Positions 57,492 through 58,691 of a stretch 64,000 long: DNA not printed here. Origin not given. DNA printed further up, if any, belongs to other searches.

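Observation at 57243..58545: About 1.3-kb AT-rich (about 35% GC) single-gene islet encoding a GrpB-cytidine-deaminase fusion, with its own regulated promoter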

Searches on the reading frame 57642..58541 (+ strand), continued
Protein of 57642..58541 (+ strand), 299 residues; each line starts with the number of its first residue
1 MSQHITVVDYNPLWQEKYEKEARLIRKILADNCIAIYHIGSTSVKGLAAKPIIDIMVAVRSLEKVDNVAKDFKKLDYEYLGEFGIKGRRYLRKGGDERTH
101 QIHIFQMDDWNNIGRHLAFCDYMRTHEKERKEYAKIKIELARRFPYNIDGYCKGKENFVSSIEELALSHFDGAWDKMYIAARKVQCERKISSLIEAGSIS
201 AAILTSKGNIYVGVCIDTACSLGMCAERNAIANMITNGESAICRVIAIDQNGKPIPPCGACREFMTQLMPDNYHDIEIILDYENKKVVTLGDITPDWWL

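Call 64: find_encoding_contigs(protein=P0081, flank=6000, max_places=4)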
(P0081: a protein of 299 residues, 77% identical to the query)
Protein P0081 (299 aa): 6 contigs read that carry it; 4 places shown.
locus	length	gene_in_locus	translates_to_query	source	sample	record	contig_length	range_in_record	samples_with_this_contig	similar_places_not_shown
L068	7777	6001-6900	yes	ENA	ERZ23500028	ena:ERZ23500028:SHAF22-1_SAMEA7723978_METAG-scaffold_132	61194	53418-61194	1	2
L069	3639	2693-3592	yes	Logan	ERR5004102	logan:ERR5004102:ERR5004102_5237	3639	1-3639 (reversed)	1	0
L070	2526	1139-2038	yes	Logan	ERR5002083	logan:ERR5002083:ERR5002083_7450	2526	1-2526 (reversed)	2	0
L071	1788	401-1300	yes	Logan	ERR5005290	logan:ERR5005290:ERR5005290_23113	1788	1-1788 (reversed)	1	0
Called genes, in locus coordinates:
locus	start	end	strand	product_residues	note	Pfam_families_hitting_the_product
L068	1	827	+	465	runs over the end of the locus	PF02127:Peptidase_M18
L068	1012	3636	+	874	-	PF01326:PPDK_N, PF00391:PEP-utilizers, PF02896:PEP-utilizers_C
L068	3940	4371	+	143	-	PF12802:MarR_2, PF13412:HTH_24, PF08279:HTH_11 (weak)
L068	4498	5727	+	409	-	PF05977:MFS_3, PF13347:MFS_2 (faint), PF07690:MFS_1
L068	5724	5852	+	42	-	-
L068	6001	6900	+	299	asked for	PF04229:GrpB, PF00383:dCMP_cyt_deam_1 (faint)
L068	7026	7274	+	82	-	PF02518:HATPase_c (weak)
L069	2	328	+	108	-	?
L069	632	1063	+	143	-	PF12802:MarR_2, PF13412:HTH_24, PF08279:HTH_11 (weak)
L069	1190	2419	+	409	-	PF05977:MFS_3, PF13347:MFS_2 (faint), PF07690:MFS_1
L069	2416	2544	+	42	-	-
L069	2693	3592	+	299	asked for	PF04229:GrpB, PF00383:dCMP_cyt_deam_1 (faint)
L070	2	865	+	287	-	?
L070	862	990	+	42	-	-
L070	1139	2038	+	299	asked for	PF04229:GrpB, PF00383:dCMP_cyt_deam_1 (faint)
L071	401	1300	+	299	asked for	PF04229:GrpB, PF00383:dCMP_cyt_deam_1 (faint)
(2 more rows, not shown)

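Call 74: find_homologous_proteins(query=P0208, max_evalue=0.00001)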
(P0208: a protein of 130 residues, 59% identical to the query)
Query P0208 (130 aa): 7999 proteins with E <= 0.00001 among 8000 candidates; the best 120 are listed.
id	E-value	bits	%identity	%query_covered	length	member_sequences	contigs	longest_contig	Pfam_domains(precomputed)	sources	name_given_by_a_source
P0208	1.1e-82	292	100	100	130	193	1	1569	PF00383.30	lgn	-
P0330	1.2e-74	266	91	100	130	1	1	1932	PF00383.30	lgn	-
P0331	2.1e-73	262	89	100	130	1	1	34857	PF00383.30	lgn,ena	-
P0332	8.7e-68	244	82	100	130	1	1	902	PF00383.30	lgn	-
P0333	1.6e-67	243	82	100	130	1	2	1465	PF00383.30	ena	-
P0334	2.9e-67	242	82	100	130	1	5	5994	PF00383.30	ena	-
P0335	3.2e-67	242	82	100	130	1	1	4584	PF00383.30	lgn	-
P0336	2.6e-65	236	79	100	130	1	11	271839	PF00383.30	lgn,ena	-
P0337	2.7e-65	236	79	100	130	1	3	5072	PF00383.30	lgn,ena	-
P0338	2.9e-65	236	76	100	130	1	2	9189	PF00383.30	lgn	-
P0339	2.9e-65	236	80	100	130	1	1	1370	-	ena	-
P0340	3.3e-65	236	75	100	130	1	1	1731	PF00383.30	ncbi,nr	ncbi:MAG: cytidine deaminase [Clostridia bacterium]|nr:cytidine deaminase [Clostridia bacterium]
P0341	1.3e-64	234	75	100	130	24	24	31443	PF00383.30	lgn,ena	-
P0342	1.4e-64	234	78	100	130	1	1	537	PF00383.30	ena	-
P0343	1.6e-64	234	78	100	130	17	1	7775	PF00383.30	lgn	-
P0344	2.9e-64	233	78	100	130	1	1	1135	PF00383.30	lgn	-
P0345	5.2e-64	232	75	100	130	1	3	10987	PF00383.30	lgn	-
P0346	6.5e-64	232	76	100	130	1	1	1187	PF00383.30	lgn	-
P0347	7.8e-64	231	76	100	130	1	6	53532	PF00383.30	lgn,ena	-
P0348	7.8e-64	231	83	95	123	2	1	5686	PF00383.30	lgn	-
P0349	8.2e-64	231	75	100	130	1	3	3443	PF00383.30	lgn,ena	-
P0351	1.0e-63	231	77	100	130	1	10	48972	PF00383.30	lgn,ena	-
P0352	1.0e-63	231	77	100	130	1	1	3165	PF00383.30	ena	-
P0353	1.2e-63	231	75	100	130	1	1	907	PF00383.30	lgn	-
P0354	1.2e-63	231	78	100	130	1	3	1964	PF00383.30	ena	-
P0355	1.3e-63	231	78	100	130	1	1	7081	PF00383.30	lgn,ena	-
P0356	1.3e-63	231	77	100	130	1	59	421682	PF00383.30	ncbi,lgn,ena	ncbi:cytidine deaminase family protein [Ruminococcus sp.]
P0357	1.3e-63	231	77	100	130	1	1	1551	PF00383.30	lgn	-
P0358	1.4e-63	231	75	100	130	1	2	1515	PF00383.30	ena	-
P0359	1.4e-63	230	76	100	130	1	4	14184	PF00383.30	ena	-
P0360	1.5e-63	230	76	100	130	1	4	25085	PF00383.30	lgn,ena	-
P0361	1.7e-63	230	78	100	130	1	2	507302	PF00383.30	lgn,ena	-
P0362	1.8e-63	230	77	100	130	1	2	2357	PF00383.30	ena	-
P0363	1.9e-63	230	76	100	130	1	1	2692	PF00383.30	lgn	-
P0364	2.0e-63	230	75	100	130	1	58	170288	PF00383.30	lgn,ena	-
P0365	2.1e-63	230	75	100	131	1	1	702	PF00383.30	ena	-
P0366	2.1e-63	230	77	100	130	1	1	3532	PF00383.30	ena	-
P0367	2.1e-63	230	75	100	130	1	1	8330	PF00383.30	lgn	-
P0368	2.2e-63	230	75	100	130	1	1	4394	PF00383.30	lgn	-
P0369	2.2e-63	230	77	100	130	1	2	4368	PF00383.30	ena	-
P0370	2.3e-63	230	75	100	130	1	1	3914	PF00383.30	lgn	-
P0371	2.4e-63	230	76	100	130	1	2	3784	PF00383.30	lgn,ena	-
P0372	2.5e-63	230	76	100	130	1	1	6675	PF00383.30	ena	-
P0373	2.5e-63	230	77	100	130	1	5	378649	PF00383.30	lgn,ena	-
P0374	2.8e-63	230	75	100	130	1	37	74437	PF00383.30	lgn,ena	-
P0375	3.3e-63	229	77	100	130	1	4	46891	PF00383.30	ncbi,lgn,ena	-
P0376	3.3e-63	229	77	100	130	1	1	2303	PF00383.30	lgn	-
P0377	3.3e-63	229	76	100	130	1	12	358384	PF00383.30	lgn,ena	-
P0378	3.3e-63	229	76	100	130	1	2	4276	PF00383.30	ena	-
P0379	3.4e-63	229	76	100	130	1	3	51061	PF00383.30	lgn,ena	-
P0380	3.4e-63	229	75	100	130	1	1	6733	PF00383.30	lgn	-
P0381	3.4e-63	229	76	100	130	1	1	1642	PF00383.30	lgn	-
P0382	3.4e-63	229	77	100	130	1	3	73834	PF00383.30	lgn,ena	-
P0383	3.4e-63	229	76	100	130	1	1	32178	PF00383.30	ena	-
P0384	3.5e-63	229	75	100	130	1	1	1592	PF00383.30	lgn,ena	-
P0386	3.8e-63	229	75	100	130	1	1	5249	PF00383.30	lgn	-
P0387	3.9e-63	229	80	98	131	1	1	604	PF00383.30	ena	-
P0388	4.0e-63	229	75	100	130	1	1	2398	PF00383.30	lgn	-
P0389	4.0e-63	229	75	100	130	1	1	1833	PF00383.30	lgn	-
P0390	4.2e-63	229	75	100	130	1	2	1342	PF00383.30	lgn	-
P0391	4.3e-63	229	77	100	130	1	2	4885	PF00383.30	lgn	-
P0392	4.4e-63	229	75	100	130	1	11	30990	PF00383.30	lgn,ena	-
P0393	4.6e-63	229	77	100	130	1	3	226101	PF00383.30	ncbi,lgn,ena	-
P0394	4.7e-63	229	75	100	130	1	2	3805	PF00383.30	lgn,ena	-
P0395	4.8e-63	229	75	100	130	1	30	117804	PF00383.30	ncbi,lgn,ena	-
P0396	4.8e-63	229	75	100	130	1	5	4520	PF00383.30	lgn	-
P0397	4.9e-63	229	76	100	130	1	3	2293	PF00383.30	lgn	-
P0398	5.0e-63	229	75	100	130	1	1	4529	PF00383.30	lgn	-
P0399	5.0e-63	229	75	100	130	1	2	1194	PF00383.30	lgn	-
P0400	5.2e-63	229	74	100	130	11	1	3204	PF00383.30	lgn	-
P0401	5.3e-63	229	75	100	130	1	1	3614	PF00383.30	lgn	-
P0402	5.4e-63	229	76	100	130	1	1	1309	PF00383.30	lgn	-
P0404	5.5e-63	229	78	100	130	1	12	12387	PF00383.30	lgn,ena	-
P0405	5.6e-63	229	74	100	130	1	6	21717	PF00383.30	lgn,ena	-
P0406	5.7e-63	229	77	100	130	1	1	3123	PF00383.30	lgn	-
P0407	6.0e-63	228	76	100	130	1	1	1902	PF00383.30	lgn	-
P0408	6.4e-63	228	76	100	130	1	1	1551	PF00383.30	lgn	-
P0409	6.8e-63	228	75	100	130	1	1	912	PF00383.30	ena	-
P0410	6.8e-63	228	75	100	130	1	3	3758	PF00383.30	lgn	-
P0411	7.2e-63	228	75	100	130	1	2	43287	PF00383.30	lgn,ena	-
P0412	7.3e-63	228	75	100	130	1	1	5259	PF00383.30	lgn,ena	-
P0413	7.6e-63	228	75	100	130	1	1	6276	PF00383.30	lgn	-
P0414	7.6e-63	228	74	100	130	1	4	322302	PF00383.30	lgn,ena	-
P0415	7.8e-63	228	76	100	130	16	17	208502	PF00383.30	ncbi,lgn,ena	-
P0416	8.0e-63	228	74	100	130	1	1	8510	PF00383.30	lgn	-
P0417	8.1e-63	228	75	100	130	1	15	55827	PF00383.30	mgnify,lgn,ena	mgnify:FL=1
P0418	8.5e-63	228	76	100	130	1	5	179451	PF00383.30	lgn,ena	-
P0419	8.7e-63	228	75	100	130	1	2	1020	PF00383.30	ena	-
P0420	9.3e-63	228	74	100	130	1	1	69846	PF00383.30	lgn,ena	-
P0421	9.5e-63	228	76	100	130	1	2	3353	PF00383.30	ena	-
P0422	9.8e-63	228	75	100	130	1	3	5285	PF00383.30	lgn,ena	-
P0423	9.9e-63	228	75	100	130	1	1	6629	PF00383.30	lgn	-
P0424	1.0e-62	228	75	100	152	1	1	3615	PF00383.30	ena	-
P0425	1.0e-62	228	74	100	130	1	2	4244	PF00383.30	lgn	-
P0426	1.1e-62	228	76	100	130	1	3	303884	PF00383.30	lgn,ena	-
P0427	1.2e-62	228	75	100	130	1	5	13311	PF00383.30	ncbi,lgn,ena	ncbi:cytidine deaminase family protein [Huintestinicola sp.]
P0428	1.2e-62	228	75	100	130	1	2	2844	PF00383.30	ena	-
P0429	1.2e-62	227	75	100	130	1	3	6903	PF00383.30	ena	-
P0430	1.2e-62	227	75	100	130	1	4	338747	PF00383.30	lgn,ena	-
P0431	1.2e-62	227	74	100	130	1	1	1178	PF00383.30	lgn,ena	-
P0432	1.3e-62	227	78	100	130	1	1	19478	PF00383.30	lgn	-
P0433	1.3e-62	227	74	100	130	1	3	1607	PF00383.30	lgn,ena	-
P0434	1.3e-62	227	75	100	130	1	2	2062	PF00383.30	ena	-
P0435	1.3e-62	227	76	100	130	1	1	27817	PF00383.30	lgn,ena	-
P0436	1.3e-62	227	74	100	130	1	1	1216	PF00383.30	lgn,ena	-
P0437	1.4e-62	227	76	100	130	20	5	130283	PF00383.30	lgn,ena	-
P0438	1.4e-62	227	74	100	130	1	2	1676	PF00383.30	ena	-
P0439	1.5e-62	227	75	100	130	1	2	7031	PF00383.30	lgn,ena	-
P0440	1.6e-62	227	75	100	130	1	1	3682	PF00383.30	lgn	-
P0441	1.6e-62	227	75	100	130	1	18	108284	PF00383.30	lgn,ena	-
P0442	1.6e-62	227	75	100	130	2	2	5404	PF00383.30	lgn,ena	-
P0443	1.7e-62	227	75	100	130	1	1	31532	PF00383.30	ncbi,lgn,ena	-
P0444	1.7e-62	227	75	100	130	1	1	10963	PF00383.30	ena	-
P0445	1.7e-62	227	75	100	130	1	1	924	PF00383.30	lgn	-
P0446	1.9e-62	227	74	100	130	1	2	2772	PF00383.30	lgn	-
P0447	2.0e-62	227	74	100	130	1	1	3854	PF00383.30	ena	-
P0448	2.0e-62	227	76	100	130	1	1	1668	PF00383.30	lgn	-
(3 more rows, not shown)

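Call 75: find_encoding_contigs(protein=P0356, flank=5000, max_places=5)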
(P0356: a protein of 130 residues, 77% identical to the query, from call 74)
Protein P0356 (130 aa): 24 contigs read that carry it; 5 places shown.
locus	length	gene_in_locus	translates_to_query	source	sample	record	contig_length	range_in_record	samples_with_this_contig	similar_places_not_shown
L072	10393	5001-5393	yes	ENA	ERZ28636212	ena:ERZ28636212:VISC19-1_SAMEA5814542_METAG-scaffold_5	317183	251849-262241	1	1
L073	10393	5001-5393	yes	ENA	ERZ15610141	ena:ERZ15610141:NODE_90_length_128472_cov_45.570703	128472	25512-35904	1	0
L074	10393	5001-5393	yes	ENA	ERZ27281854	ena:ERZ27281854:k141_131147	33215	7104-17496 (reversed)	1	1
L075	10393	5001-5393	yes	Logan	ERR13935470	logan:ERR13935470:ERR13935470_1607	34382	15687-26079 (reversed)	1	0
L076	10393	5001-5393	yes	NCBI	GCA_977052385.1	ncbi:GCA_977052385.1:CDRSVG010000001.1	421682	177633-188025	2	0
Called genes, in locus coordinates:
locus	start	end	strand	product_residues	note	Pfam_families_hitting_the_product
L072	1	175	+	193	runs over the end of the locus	PF01991:vATP-synt_E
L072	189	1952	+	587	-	PF02874:ATP-synt_ab_N, PF16886:ATP-synt_ab_Xtn, PF00006:ATP-synt_ab, PF22919:ATP-synt_VA_C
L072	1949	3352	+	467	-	PF02874:ATP-synt_ab_N, PF00006:ATP-synt_ab, PF22919:ATP-synt_VA_C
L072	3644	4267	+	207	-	PF01813:ATP-synt_D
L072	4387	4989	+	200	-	PF03729:DUF308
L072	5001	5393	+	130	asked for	PF00383:dCMP_cyt_deam_1 (weak)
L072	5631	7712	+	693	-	PF12437:GSIII_N, PF00120:Gln-synt_C, PF18318:Gln-synt_C-ter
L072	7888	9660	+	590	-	PF00909:Ammonium_transp, PF00543:P-II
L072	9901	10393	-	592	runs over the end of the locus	PF01336:tRNA_anti-codon, PF00152:tRNA-synt_2, PF01409:tRNA-synt_2d (faint), PF02938:GAD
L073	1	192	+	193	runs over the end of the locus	PF01991:vATP-synt_E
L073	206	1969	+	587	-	PF02874:ATP-synt_ab_N, PF16886:ATP-synt_ab_Xtn, PF00006:ATP-synt_ab, PF22919:ATP-synt_VA_C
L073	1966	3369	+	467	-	PF02874:ATP-synt_ab_N, PF00006:ATP-synt_ab, PF22919:ATP-synt_VA_C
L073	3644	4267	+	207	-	PF01813:ATP-synt_D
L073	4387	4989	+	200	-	PF03729:DUF308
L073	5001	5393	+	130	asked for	PF00383:dCMP_cyt_deam_1 (weak)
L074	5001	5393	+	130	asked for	PF00383:dCMP_cyt_deam_1 (weak)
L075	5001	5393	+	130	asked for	PF00383:dCMP_cyt_deam_1 (weak)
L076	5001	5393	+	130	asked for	PF00383:dCMP_cyt_deam_1 (weak)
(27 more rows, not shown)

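Call 76: find_encoding_contigs(protein=P0364, flank=5000, max_places=5)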
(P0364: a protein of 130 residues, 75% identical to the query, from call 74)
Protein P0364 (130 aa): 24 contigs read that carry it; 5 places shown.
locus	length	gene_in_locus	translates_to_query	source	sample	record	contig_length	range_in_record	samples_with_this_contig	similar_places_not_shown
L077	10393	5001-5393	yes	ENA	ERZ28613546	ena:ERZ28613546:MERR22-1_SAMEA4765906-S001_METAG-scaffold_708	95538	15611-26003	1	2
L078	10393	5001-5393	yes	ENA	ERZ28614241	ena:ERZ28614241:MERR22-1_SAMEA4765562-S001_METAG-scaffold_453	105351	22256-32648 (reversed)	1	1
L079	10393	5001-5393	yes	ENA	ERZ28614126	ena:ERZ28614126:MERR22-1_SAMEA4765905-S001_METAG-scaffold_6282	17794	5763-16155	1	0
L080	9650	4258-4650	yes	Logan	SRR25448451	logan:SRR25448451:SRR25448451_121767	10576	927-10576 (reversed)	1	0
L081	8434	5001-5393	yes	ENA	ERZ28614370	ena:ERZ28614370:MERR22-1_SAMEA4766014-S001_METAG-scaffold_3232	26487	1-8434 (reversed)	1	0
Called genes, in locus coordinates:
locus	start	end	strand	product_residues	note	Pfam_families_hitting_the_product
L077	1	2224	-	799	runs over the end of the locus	PF06165:GH94_b-supersand, PF17167:Glyco_hydro_94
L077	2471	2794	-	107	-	PF13560:HTH_31 (weak), PF12844:HTH_19 (faint), PF13443:HTH_26 (weak), PF01381:HTH_3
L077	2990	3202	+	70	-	PF05154:TM2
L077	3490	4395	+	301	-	PF00497:SBP_bac_3, PF12974:Phosphonate-bd (weak)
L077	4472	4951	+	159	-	PF12900:Pyridox_ox_2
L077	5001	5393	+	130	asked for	PF00383:dCMP_cyt_deam_1 (weak)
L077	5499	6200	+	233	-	PF07722:Peptidase_C26, PF00117:GATase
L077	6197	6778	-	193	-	PF01227:GTP_cyclohydroI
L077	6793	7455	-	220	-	PF13353:Fer4_12, PF04055:Radical_SAM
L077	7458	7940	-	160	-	PF01242:PTPS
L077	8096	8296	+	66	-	-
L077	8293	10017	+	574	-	PF05157:MshEN, PF00437:T2SSE, PF13401:AAA_22 (faint)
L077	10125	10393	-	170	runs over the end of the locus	PF00293:NUDIX, PF14815:NUDIX_4 (weak)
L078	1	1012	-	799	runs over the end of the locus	PF06165:GH94_b-supersand, PF17167:Glyco_hydro_94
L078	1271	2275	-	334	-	-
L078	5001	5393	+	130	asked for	PF00383:dCMP_cyt_deam_1 (weak)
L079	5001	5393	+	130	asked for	PF00383:dCMP_cyt_deam_1 (weak)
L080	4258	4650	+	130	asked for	PF00383:dCMP_cyt_deam_1 (weak)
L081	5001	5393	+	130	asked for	PF00383:dCMP_cyt_deam_1 (weak)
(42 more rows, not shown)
